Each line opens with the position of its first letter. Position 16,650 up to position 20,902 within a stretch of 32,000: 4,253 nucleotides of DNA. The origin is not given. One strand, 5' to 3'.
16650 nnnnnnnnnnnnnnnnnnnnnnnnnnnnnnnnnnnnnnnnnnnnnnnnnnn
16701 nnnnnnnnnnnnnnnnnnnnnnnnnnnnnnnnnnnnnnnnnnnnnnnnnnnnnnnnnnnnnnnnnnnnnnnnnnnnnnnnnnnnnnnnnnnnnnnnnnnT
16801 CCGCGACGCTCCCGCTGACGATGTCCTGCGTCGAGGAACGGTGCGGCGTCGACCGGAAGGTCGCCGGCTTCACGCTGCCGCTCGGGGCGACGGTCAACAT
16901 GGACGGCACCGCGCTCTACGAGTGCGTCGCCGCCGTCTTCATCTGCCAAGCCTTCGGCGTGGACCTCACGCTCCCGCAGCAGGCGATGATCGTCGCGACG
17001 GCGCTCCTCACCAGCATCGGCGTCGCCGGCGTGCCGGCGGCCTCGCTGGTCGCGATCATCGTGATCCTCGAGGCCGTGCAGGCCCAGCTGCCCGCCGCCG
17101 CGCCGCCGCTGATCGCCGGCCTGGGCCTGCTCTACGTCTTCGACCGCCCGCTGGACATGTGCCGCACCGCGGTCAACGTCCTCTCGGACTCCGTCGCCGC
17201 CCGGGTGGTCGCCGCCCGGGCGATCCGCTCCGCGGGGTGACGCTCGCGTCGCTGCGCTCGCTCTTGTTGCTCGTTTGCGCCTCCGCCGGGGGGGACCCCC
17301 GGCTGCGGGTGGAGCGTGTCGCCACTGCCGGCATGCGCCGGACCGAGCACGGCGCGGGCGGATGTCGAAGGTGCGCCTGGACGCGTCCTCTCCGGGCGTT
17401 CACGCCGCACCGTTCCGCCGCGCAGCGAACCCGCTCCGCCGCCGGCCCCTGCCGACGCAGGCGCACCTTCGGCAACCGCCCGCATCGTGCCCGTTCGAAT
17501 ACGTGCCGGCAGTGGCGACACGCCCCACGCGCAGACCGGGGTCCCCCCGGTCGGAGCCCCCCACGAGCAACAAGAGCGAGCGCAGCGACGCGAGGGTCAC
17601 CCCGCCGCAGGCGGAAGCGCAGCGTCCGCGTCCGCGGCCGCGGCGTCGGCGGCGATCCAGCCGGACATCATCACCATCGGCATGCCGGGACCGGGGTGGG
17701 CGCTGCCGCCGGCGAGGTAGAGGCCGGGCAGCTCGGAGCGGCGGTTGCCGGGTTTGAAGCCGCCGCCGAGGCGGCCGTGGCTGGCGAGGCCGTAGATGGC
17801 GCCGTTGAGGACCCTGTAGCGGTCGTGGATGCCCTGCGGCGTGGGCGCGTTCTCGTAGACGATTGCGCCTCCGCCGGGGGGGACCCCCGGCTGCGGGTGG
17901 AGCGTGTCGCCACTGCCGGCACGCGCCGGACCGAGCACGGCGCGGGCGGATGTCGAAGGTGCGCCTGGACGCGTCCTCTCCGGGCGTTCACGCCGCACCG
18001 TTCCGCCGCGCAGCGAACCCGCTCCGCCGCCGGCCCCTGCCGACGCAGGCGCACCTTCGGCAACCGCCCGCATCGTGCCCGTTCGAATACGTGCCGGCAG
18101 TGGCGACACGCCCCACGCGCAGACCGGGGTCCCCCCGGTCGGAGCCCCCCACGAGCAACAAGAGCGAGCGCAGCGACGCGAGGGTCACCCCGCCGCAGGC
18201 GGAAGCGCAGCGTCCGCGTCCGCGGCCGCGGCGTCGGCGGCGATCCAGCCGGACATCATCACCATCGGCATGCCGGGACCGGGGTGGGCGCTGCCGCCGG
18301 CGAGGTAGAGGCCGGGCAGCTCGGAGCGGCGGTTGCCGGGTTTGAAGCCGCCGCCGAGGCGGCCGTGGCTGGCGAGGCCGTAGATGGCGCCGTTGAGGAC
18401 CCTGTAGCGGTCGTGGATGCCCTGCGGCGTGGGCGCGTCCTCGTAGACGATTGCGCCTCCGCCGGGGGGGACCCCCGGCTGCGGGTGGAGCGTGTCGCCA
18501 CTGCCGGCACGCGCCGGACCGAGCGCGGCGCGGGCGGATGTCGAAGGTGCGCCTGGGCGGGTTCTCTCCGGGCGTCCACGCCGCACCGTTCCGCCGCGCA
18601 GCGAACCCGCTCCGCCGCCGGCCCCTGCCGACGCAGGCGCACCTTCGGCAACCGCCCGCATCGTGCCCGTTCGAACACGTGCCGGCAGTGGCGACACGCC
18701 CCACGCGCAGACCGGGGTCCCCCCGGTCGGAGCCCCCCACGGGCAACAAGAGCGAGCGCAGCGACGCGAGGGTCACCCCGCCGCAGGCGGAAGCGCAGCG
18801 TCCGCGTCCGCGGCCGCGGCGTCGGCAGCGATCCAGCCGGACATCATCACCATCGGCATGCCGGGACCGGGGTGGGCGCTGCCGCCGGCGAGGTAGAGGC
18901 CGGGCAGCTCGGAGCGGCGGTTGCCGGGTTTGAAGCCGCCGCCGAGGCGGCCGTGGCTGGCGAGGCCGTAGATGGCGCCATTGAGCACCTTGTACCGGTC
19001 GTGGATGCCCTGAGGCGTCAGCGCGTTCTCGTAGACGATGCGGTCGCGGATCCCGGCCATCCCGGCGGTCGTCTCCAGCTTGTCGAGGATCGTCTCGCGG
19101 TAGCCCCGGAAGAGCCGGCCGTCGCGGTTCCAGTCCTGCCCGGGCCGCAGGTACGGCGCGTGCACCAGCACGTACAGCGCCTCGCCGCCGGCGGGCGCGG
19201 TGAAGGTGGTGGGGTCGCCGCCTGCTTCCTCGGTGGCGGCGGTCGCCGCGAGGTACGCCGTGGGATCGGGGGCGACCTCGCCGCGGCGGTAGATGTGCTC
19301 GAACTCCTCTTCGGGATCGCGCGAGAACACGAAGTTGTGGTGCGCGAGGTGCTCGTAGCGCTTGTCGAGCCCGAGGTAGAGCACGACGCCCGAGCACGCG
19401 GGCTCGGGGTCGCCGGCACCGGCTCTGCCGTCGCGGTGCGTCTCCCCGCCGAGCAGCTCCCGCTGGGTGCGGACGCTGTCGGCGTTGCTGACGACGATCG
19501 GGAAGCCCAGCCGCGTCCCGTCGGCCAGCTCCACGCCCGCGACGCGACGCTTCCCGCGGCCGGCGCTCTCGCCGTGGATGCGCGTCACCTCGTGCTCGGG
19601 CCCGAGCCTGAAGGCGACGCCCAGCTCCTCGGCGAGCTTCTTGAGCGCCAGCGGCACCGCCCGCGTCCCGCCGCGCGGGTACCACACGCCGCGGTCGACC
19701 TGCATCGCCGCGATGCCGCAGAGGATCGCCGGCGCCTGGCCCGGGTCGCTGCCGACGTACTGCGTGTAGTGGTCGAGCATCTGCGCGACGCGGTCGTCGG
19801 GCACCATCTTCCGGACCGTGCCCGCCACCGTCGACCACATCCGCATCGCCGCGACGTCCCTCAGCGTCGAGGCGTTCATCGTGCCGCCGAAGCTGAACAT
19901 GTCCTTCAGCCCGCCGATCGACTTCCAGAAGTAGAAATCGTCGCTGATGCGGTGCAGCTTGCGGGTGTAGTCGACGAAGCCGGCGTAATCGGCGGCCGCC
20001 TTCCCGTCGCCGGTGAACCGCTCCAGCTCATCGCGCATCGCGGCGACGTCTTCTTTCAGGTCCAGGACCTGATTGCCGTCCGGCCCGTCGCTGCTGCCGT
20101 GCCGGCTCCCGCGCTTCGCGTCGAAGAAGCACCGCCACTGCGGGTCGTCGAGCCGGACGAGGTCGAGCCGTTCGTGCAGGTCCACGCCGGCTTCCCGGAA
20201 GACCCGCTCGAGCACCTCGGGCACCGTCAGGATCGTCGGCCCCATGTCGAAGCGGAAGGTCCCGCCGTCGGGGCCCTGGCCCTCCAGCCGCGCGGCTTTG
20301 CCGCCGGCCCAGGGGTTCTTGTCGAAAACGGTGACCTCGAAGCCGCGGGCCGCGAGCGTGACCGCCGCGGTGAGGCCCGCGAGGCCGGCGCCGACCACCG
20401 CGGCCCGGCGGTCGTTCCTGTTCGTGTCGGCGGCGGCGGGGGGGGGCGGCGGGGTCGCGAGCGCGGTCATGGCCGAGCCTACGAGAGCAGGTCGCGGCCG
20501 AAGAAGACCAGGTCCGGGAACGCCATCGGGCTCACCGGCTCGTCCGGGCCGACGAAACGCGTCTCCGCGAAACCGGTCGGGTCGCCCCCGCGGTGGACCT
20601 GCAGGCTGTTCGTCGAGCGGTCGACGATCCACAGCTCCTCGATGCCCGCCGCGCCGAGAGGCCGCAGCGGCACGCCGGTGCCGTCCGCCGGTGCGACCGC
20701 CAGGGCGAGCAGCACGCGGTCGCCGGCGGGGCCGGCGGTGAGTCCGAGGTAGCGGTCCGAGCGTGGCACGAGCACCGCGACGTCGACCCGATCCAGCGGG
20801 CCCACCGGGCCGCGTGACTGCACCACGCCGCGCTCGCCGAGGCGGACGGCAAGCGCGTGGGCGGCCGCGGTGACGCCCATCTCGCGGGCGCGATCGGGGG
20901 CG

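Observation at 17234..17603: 370-bp imperfect palindrome whose two ends supply the Gly-stop codons of both convergent genes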

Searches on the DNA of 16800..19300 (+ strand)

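Call 12: search_rna_families(source=window, start=16800, end=19300, threshold=evalue, max_evalue=1)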
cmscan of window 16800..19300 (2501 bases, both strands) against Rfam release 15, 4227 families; matches with E-value up to 1: 1.
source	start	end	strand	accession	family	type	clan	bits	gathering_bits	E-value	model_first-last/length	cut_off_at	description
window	17064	17141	+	RF00989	mir-492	Gene; miRNA;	-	18.2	76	0.69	1-75/75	no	mir-492 microRNA precursor family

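Call 53: search_dna_similar(query=window:17215-17625:+, collection=plasmids, mode=distant, max_evalue=0.001)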
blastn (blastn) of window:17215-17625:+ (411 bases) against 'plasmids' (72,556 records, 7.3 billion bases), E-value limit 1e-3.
No match.

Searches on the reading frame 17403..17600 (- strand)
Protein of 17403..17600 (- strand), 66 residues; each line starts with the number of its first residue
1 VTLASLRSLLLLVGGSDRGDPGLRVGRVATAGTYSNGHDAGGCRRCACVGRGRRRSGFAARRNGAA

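Call 70: search_protein_representatives(alignment_id=A4)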
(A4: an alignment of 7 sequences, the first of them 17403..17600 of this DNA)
Query: 7 sequences, 64 profile positions. Proteins with E-value up to 0.001 (for the whole library): 8; up to 1e-10: 6; up to 1e-30: 0. The best 8 are listed.
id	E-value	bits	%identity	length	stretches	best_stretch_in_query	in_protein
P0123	1.0e-22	96.1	-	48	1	1-48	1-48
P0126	8.9e-22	93.1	-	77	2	1-48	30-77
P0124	4.6e-20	87.6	-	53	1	1-59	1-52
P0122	1.2e-16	76.7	-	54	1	14-64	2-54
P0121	1.5e-16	76.4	-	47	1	1-41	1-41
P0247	3.0e-11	59.3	-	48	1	1-47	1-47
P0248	3.6e-09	52.7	-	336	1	9-59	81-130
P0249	7.2e-05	38.9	-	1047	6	12-41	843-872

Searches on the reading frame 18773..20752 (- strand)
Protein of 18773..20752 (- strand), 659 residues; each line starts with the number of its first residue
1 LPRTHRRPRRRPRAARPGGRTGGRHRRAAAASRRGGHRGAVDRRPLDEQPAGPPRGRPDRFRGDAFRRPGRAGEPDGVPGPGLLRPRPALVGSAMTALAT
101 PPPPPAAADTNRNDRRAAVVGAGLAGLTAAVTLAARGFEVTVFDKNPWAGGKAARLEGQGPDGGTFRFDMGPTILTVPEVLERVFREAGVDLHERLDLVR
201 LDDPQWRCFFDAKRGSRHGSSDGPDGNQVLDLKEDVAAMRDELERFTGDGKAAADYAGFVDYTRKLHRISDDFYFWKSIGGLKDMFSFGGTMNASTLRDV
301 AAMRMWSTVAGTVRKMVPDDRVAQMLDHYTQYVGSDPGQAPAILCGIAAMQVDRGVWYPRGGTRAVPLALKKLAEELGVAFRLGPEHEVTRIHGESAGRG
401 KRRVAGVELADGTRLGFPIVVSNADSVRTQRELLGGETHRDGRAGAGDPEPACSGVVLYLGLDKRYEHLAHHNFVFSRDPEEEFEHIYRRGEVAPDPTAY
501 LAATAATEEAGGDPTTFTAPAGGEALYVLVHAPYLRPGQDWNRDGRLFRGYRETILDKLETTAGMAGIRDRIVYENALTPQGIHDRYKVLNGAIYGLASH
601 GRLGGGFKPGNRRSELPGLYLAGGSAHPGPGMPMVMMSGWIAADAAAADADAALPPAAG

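Call 10: search_protein_families(library=pfam, proteins=[window:18773-20752:-], max_evalue=0.01)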
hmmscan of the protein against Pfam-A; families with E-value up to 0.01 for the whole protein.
window:18773-20752:- (659 aa): 15 families
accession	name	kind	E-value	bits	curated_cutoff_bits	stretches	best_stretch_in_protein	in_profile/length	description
PF01593.30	Amino_oxidase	-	4.2e-17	63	19.8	1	124-415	1-245/443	Flavin containing amine oxidoreductase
PF13450.12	NAD_binding_8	-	1.4e-13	51.3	21.9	1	119-187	1-67/68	NAD(P)-binding Rossmann-like domain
PF01266.30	DAO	-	3.7e-07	30.4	27.9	1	117-152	2-38/353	FAD dependent oxidoreductase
PF12831.13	FAD_oxidored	-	2.6e-06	27.4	27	1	118-155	3-40/416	FAD dependent oxidoreductase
PF00890.30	FAD_binding_2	-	5.9e-06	26.2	20.4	1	118-154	3-39/414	FAD binding domain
PF07992.20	Pyr_redox_2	-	4.9e-05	23.3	26.1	1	117-147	3-34/291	Pyridine nucleotide-disulphide oxidoreductase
PF00070.33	Pyr_redox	-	7.6e-05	23.6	22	1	116-148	1-33/82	Pyridine nucleotide-disulphide oxidoreductase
PF03486.20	HI0933_like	-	7.6e-05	22.7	50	1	117-153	3-39/244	HI0933-like protein Rossmann domain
PF01494.25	FAD_binding_3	-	0.0011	18.7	22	1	117-148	4-35/349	FAD binding domain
PF01262.27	AlaDh_PNT_C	-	0.0036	17.2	23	1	116-147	30-61/214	Alanine dehydrogenase/PNT, C-terminal domain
PF03721.20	UDPG_MGDP_dh_N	-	0.0049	16.9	27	1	116-147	2-33/187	UDP-glucose/GDP-mannose dehydrogenase family, NAD binding domain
PF01946.23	Thi4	-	0.007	16.1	26.2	0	118-152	21-56/235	Thi4 family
PF02737.24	3HCDH_N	-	0.0075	16.6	22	0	117-149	2-34/180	3-hydroxyacyl-CoA dehydrogenase, NAD binding domain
PF13454.12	NAD_binding_9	-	0.009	16.4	21.8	0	118-155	1-42/155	FAD-NAD(P)-binding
PF01134.28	GIDA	-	0.0091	15.5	22.1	0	118-145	3-30/391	Glucose inhibited division protein A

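Call 17: find_encoding_contigs(protein=window:18773-20470:-, flank=10000, max_places=6)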
Protein window:18773-20470:- (565 aa): 1 contig read that carries it; 1 place shown.
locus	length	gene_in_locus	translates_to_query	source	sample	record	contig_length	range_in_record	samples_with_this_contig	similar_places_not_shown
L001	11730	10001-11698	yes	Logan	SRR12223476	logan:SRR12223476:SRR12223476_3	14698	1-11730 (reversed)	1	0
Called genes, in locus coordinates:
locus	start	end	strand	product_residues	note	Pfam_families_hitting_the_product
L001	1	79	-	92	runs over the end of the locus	PF01632:Ribosomal_L35p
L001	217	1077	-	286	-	PF00005:ABC_tran, PF13304:AAA_21 (weak)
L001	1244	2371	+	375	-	PF00712:DNA_pol3_beta, PF02767:DNA_pol3_beta_2, PF02768:DNA_pol3_beta_3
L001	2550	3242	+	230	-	-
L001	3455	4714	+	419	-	-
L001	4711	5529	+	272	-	PF01738:DLH, PF00326:Peptidase_S9 (faint)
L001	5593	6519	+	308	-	PF04960:Glutaminase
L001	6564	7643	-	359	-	PF21338:Top1B_N_bact, PF01028:Topoisom_I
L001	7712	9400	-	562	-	PF00749:tRNA-synt_1c, PF03950:tRNA-synt_1c_C, PF20974:tRNA-synt_1c_C2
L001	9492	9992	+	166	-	-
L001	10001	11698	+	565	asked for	PF00890:FAD_binding_2 (weak), PF01266:DAO (weak), PF01593:Amino_oxidase, PF12831:FAD_oxidored (weak), PF13450:NAD_binding_8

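Call 19: find_homologous_proteins(query=window:18773-20470:-, max_evalue=1e-30)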
Query window:18773-20470:- (565 aa): 6393 proteins with E <= 1e-30 among 8000 candidates; the best 120 are listed.
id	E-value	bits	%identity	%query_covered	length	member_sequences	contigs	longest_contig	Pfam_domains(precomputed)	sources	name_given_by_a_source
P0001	0.0e+0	1159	91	97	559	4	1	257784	PF01266.31,PF01593.31,PF13450.13,PF00890.31,PF12831.14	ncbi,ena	-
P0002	0.0e+0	1097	87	98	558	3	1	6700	PF01266.31,PF01593.31,PF13450.13,PF00890.31,PF07992.21,PF12831.14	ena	-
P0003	0.0e+0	1081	89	93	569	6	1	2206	PF01266.31,PF01593.31,PF13450.13,PF00890.31,PF07992.21,PF12831.14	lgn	-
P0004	0.0e+0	1078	86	98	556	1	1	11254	PF01266.31,PF01593.31,PF13450.13,PF00890.31,PF12831.14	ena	-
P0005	1.8e-217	742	65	98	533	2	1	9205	PF01266.31,PF01593.31,PF13450.13,PF00890.31,PF07992.21,PF00070.34,PF03486.21,PF12831.14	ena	-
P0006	1.8e-215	735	66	94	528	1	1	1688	PF01266.31,PF01593.31,PF13450.13,PF00890.31,PF07992.21,PF00070.34,PF03486.21,PF12831.14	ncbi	ncbi:MAG: phytoene desaturase family protein, partial [Planctomycetota bacterium]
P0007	3.3e-215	734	64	97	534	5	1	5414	PF01266.31,PF01593.31,PF13450.13,PF00890.31,PF07992.21,PF00070.34,PF03486.21,PF12831.14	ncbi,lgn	-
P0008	7.5e-212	723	64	96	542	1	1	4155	PF01266.31,PF01593.31,PF13450.13,PF00890.31,PF07992.21,PF00070.34,PF03486.21,PF12831.14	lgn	-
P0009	8.2e-211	720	63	96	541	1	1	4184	PF01266.31,PF01593.31,PF13450.13,PF00890.31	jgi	jgi:phytoene desaturase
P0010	9.2e-211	720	64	97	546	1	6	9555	PF01266.31,PF01593.31,PF13450.13,PF00890.31,PF07992.21,PF00070.34,PF03486.21,PF12831.14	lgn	-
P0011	9.2e-210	716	64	95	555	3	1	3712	PF01266.31,PF01593.31,PF13450.13,PF00890.31,PF12831.14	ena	-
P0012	4.4e-209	714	64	92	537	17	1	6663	PF01266.31,PF01593.31,PF13450.13,PF00890.31,PF07992.21,PF00070.34,PF03486.21,PF12831.14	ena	-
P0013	4.5e-209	714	65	92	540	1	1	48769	PF01266.31,PF01593.31,PF13450.13,PF00890.31,PF07992.21,PF00070.34,PF03486.21,PF12831.14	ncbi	ncbi:MAG: phytoene desaturase family protein [Planctomycetota bacterium]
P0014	8.6e-208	710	63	93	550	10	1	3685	PF01266.31,PF01593.31,PF13450.13,PF00890.31,PF07992.21,PF00070.34,PF03486.21,PF12831.14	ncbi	ncbi:MAG: phytoene desaturase family protein [Planctomycetota bacterium]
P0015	1.5e-206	706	63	94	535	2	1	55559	PF01266.31,PF01593.31,PF13450.13,PF00890.31,PF07992.21,PF03486.21,PF12831.14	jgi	-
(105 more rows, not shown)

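Call 20: find_encoding_contigs(protein=P0001, flank=10000, max_places=3)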
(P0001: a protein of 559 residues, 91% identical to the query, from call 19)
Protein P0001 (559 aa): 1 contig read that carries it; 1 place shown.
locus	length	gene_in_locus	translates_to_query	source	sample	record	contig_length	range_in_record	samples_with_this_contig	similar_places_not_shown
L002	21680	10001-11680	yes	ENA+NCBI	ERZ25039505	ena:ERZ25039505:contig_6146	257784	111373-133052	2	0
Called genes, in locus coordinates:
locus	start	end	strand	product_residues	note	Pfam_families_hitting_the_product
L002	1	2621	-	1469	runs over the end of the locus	PF13360:PQQ_2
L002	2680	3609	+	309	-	PF00294:PfkB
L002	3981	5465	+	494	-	PF00034:Cytochrom_C (faint), PF13442:Cytochrome_CBB3, PF23500:DUF7133 (faint), PF07995:GSDH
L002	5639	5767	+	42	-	-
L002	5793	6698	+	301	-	-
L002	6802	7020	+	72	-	-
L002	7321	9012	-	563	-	PF00749:tRNA-synt_1c, PF03950:tRNA-synt_1c_C, PF20974:tRNA-synt_1c_C2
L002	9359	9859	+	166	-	-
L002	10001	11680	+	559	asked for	PF00890:FAD_binding_2 (weak), PF01266:DAO, PF01593:Amino_oxidase, PF12831:FAD_oxidored (weak), PF13450:NAD_binding_8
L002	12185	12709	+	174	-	PF02410:RsfS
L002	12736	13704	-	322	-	PF08450:SGL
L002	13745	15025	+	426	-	PF00481:PP2C, PF13672:PP2C_2, PF07228:SpoIIE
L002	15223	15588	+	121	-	PF01527:HTH_Tnp_1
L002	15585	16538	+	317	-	PF13276:HTH_21, PF00665:rve, PF13683:rve_3, PF13333:rve_2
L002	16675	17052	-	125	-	PF01883:FeS_assembly_P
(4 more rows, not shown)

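Call 21: find_encoding_contigs(protein=P0002, flank=10000, max_places=3)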
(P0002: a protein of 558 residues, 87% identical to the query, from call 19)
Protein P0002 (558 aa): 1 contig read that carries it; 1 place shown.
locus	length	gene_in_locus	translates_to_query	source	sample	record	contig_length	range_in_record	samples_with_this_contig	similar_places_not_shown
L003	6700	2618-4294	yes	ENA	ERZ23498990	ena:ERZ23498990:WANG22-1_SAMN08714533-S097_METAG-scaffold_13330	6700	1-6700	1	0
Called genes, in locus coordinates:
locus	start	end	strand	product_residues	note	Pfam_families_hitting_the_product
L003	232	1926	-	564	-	PF00749:tRNA-synt_1c, PF03950:tRNA-synt_1c_C, PF20974:tRNA-synt_1c_C2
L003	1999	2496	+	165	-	PF05685:Uma2 (weak)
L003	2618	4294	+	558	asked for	PF00890:FAD_binding_2 (weak), PF01266:DAO, PF01593:Amino_oxidase, PF07992:Pyr_redox_2 (faint), PF12831:FAD_oxidored (weak), PF13450:NAD_binding_8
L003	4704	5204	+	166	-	PF02410:RsfS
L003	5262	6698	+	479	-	?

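Call 22: find_encoding_contigs(protein=P0004, flank=10000, max_places=3)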
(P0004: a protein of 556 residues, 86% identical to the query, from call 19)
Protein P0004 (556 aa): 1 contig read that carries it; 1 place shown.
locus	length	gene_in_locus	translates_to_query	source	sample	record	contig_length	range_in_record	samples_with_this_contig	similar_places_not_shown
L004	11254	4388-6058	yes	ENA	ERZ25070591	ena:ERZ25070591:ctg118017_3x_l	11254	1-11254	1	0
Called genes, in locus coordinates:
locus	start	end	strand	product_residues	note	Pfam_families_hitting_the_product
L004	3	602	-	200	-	?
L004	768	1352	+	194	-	PF12728:HTH_17, PF00072:Response_reg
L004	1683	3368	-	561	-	PF00749:tRNA-synt_1c, PF03950:tRNA-synt_1c_C, PF20974:tRNA-synt_1c_C2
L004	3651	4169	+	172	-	-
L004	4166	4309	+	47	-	-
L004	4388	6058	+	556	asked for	PF00890:FAD_binding_2 (weak), PF01266:DAO, PF01593:Amino_oxidase, PF12831:FAD_oxidored (weak), PF13450:NAD_binding_8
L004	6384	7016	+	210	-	PF02410:RsfS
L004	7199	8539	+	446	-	PF00481:PP2C, PF13672:PP2C_2, PF07228:SpoIIE (weak)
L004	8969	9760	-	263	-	PF01883:FeS_assembly_P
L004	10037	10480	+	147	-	PF17864:AAA_lid_4, PF05491:WHD_RuvB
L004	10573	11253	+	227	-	?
